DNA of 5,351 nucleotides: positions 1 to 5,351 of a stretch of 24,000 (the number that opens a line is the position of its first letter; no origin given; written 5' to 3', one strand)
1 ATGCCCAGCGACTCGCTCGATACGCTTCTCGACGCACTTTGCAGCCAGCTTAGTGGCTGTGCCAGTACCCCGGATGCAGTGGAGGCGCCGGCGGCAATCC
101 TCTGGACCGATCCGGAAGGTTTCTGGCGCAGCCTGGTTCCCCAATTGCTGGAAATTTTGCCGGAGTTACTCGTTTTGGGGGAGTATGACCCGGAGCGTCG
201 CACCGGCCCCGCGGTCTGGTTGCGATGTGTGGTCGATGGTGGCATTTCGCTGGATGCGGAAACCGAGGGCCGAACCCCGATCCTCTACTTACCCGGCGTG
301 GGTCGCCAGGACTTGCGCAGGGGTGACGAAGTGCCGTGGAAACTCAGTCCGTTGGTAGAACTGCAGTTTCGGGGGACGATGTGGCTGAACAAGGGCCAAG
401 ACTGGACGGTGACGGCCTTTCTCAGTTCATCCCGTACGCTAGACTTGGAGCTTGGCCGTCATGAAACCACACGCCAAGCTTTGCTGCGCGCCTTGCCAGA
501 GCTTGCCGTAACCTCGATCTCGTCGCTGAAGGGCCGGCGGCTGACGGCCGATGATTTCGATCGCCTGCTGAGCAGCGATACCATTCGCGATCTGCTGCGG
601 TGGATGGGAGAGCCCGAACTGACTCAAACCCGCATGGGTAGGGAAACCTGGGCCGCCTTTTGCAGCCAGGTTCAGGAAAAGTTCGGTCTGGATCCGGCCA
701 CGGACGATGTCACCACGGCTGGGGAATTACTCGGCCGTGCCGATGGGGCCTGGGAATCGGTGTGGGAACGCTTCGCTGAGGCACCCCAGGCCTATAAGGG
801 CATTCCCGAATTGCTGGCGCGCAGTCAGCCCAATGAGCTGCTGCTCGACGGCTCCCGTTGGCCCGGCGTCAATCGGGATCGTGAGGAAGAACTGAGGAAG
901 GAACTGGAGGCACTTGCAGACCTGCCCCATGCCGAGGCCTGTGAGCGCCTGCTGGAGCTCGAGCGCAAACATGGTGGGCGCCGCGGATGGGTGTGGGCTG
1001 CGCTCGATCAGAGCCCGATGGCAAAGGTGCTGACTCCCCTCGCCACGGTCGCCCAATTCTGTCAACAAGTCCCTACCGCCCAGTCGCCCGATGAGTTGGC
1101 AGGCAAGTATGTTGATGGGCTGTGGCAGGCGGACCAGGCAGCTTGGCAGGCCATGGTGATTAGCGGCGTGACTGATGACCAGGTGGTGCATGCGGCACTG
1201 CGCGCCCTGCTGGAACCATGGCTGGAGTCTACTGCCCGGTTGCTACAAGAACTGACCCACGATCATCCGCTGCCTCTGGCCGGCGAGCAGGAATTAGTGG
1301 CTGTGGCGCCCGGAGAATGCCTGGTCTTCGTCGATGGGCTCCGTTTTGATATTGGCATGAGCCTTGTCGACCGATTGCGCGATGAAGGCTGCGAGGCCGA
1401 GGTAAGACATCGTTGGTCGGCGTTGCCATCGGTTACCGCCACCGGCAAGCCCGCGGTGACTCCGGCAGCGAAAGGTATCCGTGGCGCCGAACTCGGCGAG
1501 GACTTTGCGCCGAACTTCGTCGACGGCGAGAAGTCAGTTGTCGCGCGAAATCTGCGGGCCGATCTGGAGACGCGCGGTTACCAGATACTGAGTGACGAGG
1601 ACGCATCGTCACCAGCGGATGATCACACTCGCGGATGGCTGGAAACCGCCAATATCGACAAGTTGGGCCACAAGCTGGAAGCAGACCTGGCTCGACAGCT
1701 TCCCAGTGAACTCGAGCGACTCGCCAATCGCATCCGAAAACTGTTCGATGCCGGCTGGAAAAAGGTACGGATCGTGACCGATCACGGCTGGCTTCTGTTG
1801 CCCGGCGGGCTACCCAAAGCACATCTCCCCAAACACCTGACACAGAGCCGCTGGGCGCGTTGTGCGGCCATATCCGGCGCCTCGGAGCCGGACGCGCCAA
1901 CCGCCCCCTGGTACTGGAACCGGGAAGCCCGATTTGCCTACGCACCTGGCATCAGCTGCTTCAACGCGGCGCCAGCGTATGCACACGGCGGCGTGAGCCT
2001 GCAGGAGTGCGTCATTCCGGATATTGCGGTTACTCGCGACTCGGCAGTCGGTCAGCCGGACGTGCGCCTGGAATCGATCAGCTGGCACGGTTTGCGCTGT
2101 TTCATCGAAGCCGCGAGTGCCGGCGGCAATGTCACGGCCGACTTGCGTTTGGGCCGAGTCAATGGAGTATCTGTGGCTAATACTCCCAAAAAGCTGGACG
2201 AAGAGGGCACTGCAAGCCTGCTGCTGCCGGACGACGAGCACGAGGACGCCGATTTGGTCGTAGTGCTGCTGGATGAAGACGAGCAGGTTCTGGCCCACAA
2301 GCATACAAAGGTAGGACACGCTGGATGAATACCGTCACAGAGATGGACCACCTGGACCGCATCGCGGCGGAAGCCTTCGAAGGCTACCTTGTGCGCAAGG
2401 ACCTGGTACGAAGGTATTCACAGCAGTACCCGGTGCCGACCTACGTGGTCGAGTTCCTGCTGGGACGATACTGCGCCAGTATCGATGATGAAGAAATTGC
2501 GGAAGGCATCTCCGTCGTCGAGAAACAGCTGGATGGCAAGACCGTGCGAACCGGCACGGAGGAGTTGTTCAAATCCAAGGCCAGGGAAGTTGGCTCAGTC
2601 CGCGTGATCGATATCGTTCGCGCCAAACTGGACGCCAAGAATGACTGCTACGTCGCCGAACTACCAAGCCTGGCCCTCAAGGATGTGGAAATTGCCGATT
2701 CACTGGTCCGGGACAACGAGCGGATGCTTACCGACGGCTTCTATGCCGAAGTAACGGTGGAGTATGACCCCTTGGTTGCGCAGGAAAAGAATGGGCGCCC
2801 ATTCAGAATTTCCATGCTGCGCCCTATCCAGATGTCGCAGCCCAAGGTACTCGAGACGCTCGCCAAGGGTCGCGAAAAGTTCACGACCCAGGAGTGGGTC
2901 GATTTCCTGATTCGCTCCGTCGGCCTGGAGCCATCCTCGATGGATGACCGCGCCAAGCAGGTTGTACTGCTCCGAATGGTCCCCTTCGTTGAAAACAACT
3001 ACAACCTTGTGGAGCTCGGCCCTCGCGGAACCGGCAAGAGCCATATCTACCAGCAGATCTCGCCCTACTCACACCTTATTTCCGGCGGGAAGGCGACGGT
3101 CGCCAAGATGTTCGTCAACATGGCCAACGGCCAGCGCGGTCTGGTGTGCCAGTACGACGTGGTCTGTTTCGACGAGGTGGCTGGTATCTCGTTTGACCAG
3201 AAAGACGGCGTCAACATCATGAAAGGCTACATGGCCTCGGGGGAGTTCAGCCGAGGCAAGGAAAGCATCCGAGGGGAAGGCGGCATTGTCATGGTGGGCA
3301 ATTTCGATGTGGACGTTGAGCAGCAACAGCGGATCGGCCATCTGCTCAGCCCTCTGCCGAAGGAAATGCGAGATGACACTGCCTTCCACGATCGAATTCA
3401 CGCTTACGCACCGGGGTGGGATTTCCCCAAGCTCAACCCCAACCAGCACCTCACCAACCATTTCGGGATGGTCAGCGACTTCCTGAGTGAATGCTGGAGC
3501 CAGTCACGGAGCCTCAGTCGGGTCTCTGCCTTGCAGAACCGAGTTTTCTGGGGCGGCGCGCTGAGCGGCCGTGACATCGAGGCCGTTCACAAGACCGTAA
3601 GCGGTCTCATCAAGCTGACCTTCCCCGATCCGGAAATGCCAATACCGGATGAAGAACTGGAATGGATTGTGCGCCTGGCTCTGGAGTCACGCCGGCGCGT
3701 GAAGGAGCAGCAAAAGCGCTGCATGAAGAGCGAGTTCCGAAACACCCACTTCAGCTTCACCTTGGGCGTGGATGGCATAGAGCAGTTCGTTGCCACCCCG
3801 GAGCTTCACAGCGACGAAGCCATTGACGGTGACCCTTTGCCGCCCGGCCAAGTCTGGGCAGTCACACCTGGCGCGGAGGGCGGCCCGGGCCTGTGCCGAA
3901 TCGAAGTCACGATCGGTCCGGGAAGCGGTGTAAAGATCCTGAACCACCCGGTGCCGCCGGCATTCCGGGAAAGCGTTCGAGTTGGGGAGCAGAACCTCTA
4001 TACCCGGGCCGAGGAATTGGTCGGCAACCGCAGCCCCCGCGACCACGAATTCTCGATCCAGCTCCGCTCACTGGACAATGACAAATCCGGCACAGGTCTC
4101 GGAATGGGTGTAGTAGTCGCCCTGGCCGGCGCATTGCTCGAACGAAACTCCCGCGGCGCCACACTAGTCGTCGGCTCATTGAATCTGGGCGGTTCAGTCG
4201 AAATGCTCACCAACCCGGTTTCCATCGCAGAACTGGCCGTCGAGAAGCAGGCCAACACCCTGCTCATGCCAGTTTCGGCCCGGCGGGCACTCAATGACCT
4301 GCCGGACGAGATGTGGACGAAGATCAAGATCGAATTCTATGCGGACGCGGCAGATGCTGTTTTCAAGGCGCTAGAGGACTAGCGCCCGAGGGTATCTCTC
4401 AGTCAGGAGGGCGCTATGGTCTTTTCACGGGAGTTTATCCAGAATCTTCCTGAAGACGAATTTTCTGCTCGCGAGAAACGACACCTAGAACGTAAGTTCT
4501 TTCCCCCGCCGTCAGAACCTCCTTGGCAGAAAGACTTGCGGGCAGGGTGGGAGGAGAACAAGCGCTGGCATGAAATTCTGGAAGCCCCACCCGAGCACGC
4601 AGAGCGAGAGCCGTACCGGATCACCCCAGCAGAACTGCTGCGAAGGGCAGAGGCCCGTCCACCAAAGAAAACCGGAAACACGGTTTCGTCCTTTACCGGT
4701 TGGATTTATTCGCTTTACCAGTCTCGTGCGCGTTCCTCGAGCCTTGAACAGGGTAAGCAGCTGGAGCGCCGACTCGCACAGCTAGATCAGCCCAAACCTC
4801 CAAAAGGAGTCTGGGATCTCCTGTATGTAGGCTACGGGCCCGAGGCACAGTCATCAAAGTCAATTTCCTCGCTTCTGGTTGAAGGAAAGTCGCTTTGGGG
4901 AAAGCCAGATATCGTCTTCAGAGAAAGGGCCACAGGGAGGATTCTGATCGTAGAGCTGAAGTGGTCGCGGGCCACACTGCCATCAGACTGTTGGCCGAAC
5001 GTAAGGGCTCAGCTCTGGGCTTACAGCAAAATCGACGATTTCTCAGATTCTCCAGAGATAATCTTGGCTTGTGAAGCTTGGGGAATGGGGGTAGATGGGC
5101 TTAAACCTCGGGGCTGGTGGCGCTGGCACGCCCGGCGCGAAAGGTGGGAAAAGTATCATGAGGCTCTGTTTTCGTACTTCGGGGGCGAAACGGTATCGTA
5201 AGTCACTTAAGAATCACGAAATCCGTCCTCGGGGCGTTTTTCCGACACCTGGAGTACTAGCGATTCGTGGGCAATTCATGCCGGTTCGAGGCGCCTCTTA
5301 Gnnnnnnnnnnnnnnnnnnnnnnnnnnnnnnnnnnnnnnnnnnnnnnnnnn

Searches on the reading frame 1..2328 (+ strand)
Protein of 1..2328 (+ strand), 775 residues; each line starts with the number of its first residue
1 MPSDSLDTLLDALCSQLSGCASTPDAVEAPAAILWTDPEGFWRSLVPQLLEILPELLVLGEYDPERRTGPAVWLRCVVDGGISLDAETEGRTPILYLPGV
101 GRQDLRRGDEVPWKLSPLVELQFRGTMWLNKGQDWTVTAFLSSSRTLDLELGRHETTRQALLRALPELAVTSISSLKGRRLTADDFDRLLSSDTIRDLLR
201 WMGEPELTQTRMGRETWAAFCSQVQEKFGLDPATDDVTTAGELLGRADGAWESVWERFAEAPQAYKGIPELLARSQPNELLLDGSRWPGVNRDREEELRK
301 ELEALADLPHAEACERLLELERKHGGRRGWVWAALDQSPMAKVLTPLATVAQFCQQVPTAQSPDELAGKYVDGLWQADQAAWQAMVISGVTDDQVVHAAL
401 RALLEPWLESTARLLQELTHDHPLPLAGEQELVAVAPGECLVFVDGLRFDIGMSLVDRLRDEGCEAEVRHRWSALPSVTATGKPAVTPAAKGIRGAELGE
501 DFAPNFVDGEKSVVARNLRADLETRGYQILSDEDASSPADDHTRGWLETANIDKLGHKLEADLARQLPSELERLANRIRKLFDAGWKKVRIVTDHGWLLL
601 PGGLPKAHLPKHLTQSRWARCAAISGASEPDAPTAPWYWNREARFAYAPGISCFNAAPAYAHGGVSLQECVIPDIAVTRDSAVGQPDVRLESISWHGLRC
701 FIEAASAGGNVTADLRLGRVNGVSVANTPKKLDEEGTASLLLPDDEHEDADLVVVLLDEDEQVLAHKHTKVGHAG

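Call 3: search_protein_families(library=pfam, proteins=[window:1-2328:+], max_evalue=0.01)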
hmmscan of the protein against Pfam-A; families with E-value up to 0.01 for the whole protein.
window:1-2328:+ (775 aa): 1 family
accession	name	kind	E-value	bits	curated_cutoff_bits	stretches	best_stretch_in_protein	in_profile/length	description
PF08665.17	PglZ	-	2.2e-07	31.5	25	1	440-598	4-173/179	PglZ domain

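Call 4: search_protein_families(library=padloc, proteins=[window:1-2328:+], max_evalue=0.01)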
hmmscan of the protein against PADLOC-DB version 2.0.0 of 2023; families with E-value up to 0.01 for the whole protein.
window:1-2328:+ (775 aa): 9 families
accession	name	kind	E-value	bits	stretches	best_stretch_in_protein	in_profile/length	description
PDLC02566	PglZ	-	6.5e-261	865.9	1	7-773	3-773/774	PglZ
PDLC02561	PglZ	-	2.4e-15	53.7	1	442-688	468-725/840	PglZ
PDLC02559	PglZ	-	3.5e-13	46.7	1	441-678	478-735/860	PglZ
PDLC02562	PglZ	-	4.6e-13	46.4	1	427-615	461-657/730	PglZ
PDLC02548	PglZ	-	2.6e-09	34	2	570-688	626-751/961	PglZ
PDLC02564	PglZ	-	4.9e-08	29.8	1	442-490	469-518/855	PglZ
PDLC02545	PglZ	-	1.2e-06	25.2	1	549-681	501-639/750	PglZ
PDLC02547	PglZ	-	3.4e-06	23.5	1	441-598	473-639/855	PglZ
PDLC02563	PglZ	-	0.00015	18.1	0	655-682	689-716/831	PglZ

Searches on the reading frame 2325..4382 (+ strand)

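Call 3: search_protein_families(library=pfam, proteins=[window:2325-4382:+], max_evalue=0.01)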
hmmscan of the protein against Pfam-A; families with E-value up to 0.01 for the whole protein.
window:2325-4382:+ (685 aa): 5 families
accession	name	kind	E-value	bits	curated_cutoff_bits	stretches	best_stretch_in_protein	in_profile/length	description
PF13337.12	BrxL_ATPase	-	3e-127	424.2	25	1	160-477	1-313/313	Lon-like protease BrxL-like, ATPase domain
PF20442.3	BrxL_N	-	3.7e-41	140.6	28.2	1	16-147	1-132/132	BREX system Lon protease-like protein BrxL N-terminal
PF05362.19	Lon_C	-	3.3e-05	24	21.1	1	511-682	31-202/205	Lon protease (S16) C-terminal proteolytic domain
PF13541.12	ChlI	-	0.00018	21.9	27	1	573-650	42-119/121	Subunit ChlI of Mg-chelatase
PF01695.23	IstB_IS21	-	0.0013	18.7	24.1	1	210-242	77-109/238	IstB-like ATP binding protein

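Call 4: search_protein_families(library=padloc, proteins=[window:2325-4382:+], max_evalue=0.01)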
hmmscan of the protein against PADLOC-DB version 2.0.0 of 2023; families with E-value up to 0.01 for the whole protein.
window:2325-4382:+ (685 aa): 6 families
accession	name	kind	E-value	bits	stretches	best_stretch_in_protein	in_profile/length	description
PDLC02506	BrxL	-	6.3e-290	961.3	1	5-684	3-678/680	BrxL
PDLC02508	BrxL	-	7.5e-148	491.8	1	7-495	1-481/698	BrxL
PDLC02509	BrxL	-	4.9e-99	330.3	2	158-480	197-519/535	BrxL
PDLC02505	BrxL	-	1e-63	213.9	1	10-474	4-471/482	BrxL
PDLC02507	BrxL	-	1.6e-46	157.2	1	17-436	21-434/482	BrxL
PDLC02630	DrmD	-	0.0043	14.6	1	211-257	87-132/260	DrmD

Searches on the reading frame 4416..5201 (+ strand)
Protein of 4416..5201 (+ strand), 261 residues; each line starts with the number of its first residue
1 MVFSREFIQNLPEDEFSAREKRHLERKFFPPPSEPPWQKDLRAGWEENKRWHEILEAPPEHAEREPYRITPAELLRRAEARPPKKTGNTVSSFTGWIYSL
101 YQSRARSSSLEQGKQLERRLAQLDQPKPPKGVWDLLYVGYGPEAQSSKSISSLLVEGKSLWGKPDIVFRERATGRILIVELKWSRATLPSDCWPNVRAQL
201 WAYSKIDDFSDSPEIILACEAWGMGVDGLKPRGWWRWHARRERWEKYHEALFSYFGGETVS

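Call 3: search_protein_families(library=pfam, proteins=[window:4416-5201:+], max_evalue=0.01)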
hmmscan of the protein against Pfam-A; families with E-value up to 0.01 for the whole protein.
window:4416-5201:+ (261 aa): 0 families

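Call 4: search_protein_families(library=padloc, proteins=[window:4416-5201:+], max_evalue=0.01)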
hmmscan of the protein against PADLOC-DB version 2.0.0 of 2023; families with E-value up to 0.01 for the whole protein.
window:4416-5201:+ (261 aa): 2 families
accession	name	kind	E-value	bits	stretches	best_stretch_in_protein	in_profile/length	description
PDLC00059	DruK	-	0.0022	15.2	1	156-205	122-168/326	PD-(D/E)XK nuclease superfamily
PDLC01250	Cas4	-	0.0045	15.3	1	96-204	17-98/168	"CAS-I,CAS-II,CAS-III,CAS-IV,CAS-V,CAS-VI; acquisition_associated"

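Call 6: search_protein_families(library=ncbifam, proteins=[window:4416-5201:+], max_evalue=0.01)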
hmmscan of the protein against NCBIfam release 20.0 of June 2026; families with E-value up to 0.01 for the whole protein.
window:4416-5201:+ (261 aa): 0 families
